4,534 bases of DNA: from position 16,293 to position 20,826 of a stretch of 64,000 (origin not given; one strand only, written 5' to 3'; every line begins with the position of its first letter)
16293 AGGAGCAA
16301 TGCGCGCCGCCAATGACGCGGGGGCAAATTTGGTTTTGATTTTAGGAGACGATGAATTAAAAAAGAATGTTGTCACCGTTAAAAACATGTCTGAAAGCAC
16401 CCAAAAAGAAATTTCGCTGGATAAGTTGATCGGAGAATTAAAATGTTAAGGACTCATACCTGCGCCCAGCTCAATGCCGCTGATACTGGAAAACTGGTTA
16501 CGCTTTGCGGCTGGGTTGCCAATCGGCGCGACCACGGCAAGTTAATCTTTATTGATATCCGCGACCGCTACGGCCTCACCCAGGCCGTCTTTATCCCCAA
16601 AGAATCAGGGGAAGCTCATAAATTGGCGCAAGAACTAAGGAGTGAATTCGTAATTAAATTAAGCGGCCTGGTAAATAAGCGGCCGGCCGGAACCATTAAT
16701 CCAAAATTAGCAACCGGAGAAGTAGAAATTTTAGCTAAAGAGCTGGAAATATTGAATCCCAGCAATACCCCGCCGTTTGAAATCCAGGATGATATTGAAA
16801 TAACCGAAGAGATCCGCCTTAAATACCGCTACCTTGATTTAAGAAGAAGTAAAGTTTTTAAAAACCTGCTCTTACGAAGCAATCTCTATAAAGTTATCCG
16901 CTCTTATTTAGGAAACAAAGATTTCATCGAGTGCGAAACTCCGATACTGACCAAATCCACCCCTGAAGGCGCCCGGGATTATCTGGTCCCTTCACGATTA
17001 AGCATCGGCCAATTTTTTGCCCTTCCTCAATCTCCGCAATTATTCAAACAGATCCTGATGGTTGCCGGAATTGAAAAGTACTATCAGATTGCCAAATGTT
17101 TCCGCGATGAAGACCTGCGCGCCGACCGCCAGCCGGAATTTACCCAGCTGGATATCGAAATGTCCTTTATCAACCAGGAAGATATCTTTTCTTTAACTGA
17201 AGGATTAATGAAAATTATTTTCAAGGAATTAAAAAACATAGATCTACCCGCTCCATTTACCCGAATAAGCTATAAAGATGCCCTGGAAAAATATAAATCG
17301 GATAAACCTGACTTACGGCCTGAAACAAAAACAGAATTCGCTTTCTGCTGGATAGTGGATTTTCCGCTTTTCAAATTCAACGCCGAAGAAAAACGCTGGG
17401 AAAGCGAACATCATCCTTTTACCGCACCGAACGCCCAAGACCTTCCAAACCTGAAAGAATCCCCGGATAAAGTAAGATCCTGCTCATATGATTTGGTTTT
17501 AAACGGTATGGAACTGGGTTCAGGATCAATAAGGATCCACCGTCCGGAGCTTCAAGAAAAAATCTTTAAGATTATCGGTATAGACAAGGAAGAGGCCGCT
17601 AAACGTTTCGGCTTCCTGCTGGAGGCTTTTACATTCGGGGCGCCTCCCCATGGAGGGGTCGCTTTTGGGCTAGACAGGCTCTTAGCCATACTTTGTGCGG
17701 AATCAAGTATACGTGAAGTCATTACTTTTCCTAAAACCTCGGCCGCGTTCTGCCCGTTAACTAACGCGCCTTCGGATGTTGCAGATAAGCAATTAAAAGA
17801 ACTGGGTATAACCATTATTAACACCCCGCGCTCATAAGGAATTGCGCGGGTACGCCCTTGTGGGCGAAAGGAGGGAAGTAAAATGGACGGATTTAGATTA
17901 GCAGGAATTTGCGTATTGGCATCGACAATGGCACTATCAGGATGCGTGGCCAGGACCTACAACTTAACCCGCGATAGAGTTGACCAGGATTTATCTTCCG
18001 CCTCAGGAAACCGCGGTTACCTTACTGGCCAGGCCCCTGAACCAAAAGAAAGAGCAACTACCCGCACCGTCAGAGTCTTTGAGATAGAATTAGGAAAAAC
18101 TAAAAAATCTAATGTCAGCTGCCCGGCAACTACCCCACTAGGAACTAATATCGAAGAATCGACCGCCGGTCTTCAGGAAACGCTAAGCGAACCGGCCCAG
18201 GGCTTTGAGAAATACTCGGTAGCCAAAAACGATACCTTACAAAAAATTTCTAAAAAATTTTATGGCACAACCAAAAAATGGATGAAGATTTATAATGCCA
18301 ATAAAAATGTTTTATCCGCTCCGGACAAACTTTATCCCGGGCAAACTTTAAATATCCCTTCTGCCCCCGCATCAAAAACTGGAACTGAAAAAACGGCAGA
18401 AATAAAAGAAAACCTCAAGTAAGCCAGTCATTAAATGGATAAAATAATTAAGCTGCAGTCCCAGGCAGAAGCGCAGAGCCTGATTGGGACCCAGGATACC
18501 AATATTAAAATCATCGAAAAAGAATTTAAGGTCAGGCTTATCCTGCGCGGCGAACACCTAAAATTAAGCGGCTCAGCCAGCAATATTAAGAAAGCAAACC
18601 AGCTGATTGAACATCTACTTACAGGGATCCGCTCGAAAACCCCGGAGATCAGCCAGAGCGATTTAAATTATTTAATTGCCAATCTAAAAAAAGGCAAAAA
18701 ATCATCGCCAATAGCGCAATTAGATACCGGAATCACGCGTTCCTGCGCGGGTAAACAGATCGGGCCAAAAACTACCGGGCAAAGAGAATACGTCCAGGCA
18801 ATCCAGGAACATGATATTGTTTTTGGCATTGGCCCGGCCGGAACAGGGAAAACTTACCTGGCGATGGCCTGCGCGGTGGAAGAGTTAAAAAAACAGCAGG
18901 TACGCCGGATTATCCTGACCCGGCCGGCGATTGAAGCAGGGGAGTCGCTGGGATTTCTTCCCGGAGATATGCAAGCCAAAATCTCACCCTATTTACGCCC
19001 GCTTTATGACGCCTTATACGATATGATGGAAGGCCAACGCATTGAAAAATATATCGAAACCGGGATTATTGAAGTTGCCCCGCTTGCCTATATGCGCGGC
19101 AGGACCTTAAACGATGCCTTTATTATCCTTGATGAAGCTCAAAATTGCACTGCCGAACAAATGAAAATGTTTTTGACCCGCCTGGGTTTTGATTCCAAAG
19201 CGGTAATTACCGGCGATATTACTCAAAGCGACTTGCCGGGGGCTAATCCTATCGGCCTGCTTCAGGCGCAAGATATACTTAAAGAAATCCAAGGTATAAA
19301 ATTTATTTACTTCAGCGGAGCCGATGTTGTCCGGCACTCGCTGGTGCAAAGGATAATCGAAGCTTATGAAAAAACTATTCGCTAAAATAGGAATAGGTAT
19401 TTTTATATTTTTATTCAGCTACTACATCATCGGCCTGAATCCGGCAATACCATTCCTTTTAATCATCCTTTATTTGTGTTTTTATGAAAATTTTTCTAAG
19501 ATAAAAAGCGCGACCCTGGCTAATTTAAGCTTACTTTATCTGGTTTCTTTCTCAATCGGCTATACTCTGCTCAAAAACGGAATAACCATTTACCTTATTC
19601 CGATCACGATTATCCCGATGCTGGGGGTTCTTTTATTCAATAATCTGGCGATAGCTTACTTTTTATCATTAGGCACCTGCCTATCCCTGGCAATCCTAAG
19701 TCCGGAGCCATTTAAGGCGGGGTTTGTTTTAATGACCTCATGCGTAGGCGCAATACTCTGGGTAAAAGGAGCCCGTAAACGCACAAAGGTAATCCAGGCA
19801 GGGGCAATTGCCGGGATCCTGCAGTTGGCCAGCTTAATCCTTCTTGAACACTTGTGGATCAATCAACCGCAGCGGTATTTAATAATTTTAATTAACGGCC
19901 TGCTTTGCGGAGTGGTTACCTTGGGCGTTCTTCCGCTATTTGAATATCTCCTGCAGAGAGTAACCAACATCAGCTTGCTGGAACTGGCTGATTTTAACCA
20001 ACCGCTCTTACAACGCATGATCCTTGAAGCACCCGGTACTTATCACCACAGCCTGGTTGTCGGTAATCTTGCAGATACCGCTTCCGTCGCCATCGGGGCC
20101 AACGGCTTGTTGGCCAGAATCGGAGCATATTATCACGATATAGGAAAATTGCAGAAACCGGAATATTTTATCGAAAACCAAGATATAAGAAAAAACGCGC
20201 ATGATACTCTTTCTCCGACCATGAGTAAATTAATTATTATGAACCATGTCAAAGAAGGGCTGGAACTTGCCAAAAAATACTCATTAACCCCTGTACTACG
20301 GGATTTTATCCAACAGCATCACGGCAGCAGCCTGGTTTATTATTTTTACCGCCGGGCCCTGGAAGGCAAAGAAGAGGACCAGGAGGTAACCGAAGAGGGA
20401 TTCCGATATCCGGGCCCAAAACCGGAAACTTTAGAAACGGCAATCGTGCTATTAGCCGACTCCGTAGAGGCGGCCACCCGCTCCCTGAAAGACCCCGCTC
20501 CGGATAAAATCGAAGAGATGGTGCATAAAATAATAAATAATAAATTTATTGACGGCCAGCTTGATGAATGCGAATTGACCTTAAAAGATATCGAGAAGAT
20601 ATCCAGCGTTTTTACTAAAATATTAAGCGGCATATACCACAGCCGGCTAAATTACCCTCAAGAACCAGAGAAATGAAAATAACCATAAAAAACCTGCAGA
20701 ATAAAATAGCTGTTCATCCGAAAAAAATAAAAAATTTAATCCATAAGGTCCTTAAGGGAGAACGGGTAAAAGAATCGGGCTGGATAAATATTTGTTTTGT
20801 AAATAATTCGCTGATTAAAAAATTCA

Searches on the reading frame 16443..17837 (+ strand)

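Call 71: search_protein_families(library=pfam, proteins=[window:16443-17837:+], max_evalue=0.0001)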
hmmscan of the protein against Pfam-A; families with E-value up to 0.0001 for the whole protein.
window:16443-17837:+ (464 aa): 2 families
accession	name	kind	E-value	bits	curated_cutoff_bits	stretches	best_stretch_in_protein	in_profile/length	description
PF00152.25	tRNA-synt_2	-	1e-122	409.5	25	1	122-432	2-307/308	tRNA synthetases class II (D, K and N)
PF01336.31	tRNA_anti-codon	-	2.5e-17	63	27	1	19-104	1-75/75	OB-fold nucleic acid binding domain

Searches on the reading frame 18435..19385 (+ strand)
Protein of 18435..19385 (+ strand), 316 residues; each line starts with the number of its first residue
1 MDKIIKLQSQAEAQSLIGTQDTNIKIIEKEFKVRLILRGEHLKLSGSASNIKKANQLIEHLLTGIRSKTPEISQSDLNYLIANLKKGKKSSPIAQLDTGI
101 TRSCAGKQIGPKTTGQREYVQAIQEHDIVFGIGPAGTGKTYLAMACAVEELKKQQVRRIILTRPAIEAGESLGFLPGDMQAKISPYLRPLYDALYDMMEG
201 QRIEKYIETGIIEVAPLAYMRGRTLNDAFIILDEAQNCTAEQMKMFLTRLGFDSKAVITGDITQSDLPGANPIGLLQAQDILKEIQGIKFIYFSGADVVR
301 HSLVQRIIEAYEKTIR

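Call 72: search_protein_families(library=pfam, proteins=[window:18435-19385:+], max_evalue=0.0001)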
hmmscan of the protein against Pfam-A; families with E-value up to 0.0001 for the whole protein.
window:18435-19385:+ (316 aa): 4 families
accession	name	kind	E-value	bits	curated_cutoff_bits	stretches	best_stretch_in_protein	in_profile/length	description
PF02562.22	PhoH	-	2.1e-96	321.8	27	1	109-312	2-205/205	PhoH-like protein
PF13245.12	AAA_19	-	1.2e-07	32.4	25.1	1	116-265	1-129/134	AAA domain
PF13604.12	AAA_30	-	1.3e-07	31.9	27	1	114-265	4-128/191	AAA domain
PF00270.35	DEAD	-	1.7e-05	25.1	26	0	114-165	2-54/167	DEAD/DEAH box helicase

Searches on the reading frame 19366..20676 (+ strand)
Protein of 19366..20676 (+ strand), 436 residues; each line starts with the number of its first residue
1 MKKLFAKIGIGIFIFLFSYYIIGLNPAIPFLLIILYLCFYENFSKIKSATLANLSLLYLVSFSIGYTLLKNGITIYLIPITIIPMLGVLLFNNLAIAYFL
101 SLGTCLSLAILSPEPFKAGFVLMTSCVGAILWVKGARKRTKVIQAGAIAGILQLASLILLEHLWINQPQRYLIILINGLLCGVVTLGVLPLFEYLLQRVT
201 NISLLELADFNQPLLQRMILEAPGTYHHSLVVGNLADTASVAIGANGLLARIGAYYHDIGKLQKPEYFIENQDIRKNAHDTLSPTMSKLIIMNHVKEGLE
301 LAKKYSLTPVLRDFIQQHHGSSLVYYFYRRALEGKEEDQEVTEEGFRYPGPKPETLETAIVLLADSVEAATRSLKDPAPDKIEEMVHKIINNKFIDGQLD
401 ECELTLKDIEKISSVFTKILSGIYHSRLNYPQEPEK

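Call 71: search_protein_families(library=pfam, proteins=[window:19366-20676:+], max_evalue=0.0001)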
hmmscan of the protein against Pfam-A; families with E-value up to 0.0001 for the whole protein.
window:19366-20676:+ (436 aa): 2 families
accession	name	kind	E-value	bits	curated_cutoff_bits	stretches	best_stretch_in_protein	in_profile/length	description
PF07698.17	7TM-7TMR_HD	-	5.2e-17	62.8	29.4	1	22-200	7-190/190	7TM receptor with intracellular HD hydrolase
PF01966.28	HD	-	3.4e-13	50.4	22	1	225-369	1-115/116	HD domain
